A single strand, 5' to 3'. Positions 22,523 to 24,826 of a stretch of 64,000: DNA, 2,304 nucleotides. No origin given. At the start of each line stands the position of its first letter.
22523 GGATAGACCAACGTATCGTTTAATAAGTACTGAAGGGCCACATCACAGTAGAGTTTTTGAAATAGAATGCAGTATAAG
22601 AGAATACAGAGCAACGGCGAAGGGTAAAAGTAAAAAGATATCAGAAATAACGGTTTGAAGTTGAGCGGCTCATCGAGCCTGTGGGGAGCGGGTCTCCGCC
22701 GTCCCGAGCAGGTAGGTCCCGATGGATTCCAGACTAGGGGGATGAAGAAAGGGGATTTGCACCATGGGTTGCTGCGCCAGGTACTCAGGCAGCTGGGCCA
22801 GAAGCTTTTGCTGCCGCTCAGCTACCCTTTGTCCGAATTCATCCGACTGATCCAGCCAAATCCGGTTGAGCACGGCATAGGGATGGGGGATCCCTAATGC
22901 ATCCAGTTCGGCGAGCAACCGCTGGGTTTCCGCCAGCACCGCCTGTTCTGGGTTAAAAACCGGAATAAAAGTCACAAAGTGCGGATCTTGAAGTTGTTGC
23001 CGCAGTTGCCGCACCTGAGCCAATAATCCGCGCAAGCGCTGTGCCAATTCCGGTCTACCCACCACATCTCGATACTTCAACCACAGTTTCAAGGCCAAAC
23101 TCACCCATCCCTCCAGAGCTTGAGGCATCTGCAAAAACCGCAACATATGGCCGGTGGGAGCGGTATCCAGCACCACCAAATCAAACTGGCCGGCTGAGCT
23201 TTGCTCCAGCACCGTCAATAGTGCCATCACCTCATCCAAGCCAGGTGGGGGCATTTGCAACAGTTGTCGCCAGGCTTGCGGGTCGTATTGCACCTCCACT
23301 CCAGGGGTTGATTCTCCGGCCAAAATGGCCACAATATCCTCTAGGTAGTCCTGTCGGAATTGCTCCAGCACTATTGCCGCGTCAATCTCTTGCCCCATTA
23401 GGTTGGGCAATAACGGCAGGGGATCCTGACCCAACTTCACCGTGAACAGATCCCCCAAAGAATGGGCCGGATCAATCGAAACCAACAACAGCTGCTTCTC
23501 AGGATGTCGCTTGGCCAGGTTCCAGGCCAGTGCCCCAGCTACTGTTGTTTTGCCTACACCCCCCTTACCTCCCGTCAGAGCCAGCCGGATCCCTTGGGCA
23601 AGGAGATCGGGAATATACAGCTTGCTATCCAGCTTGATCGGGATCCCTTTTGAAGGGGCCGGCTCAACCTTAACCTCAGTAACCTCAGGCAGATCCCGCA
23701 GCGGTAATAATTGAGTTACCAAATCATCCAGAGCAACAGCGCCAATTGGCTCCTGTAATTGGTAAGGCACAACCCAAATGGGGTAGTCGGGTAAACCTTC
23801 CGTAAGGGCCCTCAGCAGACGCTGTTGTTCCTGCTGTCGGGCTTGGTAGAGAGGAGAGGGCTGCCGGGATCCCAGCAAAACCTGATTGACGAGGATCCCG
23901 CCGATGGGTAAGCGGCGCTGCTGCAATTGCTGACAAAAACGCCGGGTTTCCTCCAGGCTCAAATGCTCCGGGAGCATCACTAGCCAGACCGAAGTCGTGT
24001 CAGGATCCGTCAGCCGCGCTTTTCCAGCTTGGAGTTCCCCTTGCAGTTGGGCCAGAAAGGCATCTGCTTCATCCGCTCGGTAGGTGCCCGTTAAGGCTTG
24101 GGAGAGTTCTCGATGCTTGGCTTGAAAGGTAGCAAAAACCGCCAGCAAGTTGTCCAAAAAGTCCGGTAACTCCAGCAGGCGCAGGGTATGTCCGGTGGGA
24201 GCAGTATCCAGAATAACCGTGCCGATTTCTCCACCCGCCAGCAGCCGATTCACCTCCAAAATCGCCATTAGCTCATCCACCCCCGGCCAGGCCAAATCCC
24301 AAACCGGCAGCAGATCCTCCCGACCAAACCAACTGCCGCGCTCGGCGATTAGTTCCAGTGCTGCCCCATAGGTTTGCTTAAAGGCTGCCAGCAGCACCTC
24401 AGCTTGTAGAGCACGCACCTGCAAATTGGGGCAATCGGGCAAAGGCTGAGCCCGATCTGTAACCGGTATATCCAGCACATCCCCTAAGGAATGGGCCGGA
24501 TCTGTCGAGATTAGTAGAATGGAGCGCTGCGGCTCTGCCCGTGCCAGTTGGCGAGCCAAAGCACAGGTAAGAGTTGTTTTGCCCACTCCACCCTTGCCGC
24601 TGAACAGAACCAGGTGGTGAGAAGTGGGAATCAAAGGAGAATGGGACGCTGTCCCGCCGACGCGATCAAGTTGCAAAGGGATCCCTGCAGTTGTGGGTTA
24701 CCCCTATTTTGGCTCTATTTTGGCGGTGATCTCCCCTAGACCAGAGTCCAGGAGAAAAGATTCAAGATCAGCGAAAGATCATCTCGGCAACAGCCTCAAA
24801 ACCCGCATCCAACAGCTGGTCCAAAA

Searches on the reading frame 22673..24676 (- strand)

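Call 4: search_protein_families(library=pfam, proteins=[window:22673-24676:-], max_evalue=0.01)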
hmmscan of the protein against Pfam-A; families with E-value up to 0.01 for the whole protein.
window:22673-24676:- (668 aa): 22 families
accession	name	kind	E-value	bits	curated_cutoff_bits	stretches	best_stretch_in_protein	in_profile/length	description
PF02374.21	ArsA_ATPase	-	1.2e-116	389.6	24.3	2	21-323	2-303/305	Anion-transporting ATPase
PF01656.29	CbiA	-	4.3e-17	62.7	25.4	2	23-266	2-83/125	CobQ/CobB/MinD/ParA nucleotide binding domain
PF13614.12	AAA_31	-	3.8e-14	53.4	27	2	366-513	5-133/177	AAA domain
PF10609.15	ParA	-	1.5e-12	47.9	27.1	2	20-54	4-38/246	NUBPL iron-transfer P-loop NTPase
PF06564.18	CBP_BcsQ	-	1.6e-07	31.6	21.3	1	365-414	4-51/234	Cellulose biosynthesis protein BcsQ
PF00448.28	SRP54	-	7.3e-07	29.5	22.7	0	22-59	3-38/196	SRP54-type protein, GTPase domain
PF13481.12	AAA_25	-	1.7e-06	28.2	27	1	20-49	33-62/195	AAA domain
PF20720.3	nSTAND3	-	9.2e-06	25.9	27.2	0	19-47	16-44/155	Novel STAND NTPase 3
PF05729.18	NACHT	-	1.5e-05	25.3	26.7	0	22-49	2-29/167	NACHT domain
PF00142.24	Fer4_NifH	-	2e-05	24.7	25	0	24-62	4-40/271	4Fe-4S iron sulfur cluster binding proteins, NifH/frxC family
PF25199.1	nSTAND_NTPase5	-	0.00022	21.5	34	0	21-70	42-90/145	Novel STAND NTPase 5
PF00004.35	AAA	-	0.00035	21.4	21.2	0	23-45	1-23/131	ATPase family associated with various cellular activities (AAA)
PF04851.21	ResIII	-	0.00036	20.9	22.5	0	373-399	33-59/164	Type III restriction enzyme, res subunit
PF02367.23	TsaE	-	0.00047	20.6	26.6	0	19-47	20-48/128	Threonylcarbamoyl adenosine biosynthesis protein TsaE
PF13238.12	AAA_18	-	0.0011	19.9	29.4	0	23-61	1-44/128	AAA domain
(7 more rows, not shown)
